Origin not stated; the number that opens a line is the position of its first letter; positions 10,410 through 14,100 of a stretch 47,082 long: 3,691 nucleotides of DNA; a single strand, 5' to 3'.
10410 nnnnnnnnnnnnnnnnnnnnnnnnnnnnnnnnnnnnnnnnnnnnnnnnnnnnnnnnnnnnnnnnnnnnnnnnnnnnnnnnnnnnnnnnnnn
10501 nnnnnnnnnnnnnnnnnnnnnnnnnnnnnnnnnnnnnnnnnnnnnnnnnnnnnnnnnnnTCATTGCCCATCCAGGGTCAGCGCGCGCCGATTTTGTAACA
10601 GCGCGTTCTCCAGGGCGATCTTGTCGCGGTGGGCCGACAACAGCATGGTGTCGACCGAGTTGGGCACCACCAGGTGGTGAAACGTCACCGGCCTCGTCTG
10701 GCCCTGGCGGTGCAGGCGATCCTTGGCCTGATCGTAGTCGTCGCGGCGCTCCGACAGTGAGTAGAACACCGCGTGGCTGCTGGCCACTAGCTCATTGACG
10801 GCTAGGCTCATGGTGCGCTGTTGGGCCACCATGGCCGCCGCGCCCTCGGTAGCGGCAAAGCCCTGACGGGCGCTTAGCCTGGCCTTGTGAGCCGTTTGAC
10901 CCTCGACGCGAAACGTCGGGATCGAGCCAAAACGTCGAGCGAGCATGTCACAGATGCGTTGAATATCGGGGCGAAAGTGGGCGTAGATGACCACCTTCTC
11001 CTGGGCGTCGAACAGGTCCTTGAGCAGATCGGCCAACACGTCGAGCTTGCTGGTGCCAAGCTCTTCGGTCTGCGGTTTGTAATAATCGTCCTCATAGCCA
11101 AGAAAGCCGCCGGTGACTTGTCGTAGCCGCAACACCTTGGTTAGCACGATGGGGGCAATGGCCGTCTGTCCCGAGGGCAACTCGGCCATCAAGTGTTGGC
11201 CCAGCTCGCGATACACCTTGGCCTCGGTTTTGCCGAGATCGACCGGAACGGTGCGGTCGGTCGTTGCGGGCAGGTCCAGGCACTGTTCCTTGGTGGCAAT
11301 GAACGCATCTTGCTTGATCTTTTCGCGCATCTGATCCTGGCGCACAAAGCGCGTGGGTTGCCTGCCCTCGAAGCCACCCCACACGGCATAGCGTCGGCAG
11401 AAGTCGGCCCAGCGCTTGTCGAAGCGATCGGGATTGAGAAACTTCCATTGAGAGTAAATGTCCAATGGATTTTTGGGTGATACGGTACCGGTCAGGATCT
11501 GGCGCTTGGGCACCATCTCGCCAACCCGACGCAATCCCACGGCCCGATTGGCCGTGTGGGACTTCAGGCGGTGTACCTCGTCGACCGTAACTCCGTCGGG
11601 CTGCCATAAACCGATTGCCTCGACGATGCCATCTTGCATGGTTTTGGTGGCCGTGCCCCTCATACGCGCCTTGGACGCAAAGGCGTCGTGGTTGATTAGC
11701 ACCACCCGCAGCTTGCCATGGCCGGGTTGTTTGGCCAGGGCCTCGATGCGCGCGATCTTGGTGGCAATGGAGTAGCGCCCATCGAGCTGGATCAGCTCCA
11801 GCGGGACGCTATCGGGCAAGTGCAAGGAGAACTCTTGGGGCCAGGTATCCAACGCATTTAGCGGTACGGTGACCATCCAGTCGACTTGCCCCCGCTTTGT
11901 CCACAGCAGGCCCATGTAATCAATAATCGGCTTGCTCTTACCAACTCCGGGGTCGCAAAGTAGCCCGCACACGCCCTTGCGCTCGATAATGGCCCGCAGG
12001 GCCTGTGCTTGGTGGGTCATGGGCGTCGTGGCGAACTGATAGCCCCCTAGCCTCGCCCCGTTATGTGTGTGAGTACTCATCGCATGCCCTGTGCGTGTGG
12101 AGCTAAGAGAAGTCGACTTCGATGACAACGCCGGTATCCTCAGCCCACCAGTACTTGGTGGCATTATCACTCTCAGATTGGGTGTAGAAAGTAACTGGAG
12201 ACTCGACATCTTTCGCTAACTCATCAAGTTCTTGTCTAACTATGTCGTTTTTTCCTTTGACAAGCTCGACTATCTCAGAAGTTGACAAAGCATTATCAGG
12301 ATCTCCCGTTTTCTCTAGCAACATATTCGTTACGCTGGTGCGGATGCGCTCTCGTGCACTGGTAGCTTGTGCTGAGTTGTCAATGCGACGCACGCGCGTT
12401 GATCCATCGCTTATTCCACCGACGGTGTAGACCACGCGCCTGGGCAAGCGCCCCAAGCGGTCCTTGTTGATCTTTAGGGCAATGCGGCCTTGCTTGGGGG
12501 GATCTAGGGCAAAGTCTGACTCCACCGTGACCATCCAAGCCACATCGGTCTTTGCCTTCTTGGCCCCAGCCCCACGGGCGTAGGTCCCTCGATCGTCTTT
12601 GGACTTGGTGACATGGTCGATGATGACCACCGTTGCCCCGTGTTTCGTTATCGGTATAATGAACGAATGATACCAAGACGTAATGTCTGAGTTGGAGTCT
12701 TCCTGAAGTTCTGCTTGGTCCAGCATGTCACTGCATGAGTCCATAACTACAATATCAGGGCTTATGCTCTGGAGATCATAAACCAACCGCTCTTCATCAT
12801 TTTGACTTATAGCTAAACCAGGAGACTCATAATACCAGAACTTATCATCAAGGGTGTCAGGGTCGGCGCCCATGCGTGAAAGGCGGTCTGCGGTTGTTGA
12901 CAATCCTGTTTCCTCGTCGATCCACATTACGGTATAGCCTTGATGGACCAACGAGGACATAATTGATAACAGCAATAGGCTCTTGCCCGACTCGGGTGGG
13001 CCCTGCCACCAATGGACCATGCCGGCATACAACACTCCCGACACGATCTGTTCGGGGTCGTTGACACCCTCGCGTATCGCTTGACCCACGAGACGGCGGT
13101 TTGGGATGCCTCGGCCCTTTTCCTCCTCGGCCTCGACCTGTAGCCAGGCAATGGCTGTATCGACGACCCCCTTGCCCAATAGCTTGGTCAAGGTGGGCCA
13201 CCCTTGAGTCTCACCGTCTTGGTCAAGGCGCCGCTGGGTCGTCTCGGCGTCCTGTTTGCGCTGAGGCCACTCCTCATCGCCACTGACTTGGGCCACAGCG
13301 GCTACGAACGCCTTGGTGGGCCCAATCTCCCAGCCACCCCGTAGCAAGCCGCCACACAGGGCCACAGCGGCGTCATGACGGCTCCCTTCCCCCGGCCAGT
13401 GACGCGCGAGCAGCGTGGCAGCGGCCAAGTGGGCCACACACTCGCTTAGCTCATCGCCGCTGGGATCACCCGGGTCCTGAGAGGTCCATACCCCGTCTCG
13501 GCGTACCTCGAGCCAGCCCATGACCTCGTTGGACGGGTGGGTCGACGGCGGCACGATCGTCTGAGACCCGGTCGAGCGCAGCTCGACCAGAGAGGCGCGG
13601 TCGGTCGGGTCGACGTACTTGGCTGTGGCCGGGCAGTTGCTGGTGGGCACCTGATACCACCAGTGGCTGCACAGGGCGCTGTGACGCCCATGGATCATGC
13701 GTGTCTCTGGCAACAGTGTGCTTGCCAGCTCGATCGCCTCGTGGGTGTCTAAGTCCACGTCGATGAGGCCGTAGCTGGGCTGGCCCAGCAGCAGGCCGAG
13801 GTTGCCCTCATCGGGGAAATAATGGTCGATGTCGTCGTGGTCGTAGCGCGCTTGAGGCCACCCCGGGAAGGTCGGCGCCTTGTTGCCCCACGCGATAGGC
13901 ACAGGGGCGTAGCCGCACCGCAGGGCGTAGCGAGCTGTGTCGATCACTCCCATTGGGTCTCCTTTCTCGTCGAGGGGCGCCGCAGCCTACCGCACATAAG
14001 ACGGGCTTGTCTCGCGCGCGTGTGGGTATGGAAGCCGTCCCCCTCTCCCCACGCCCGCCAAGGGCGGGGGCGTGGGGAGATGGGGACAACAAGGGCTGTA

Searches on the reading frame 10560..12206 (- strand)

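Call 60: search_protein_families(library=phrogs, proteins=[window:10560-12206:-], max_evalue=0.00001)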
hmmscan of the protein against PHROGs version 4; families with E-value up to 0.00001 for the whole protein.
window:10560-12206:- (548 aa): 2 families
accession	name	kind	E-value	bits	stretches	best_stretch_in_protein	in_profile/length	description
phrog_62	-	DNA, RNA and nucleotide metabolism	1.6e-90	305.3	1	53-544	688-1140/1881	DNA helicase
phrog_11354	-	unknown function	2.2e-07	31.5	1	477-539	45-107/116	-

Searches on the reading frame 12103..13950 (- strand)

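Call 60: search_protein_families(library=phrogs, proteins=[window:12103-13950:-], max_evalue=0.00001)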
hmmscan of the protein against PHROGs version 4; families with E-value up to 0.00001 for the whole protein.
window:12103-13950:- (615 aa): 4 families
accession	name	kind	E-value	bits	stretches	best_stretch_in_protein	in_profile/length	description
phrog_1156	-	DNA, RNA and nucleotide metabolism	3.2e-13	50.1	1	5-160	16-168/855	DNA primase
phrog_97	-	other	2.5e-09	37.8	1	317-418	80-186/506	UvsX-like recombinase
phrog_239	-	DNA, RNA and nucleotide metabolism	3.4e-08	33.9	1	302-502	351-579/801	DNA primase/helicase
phrog_8337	-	DNA, RNA and nucleotide metabolism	4.6e-08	33.8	1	300-420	58-174/273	DNA repair protein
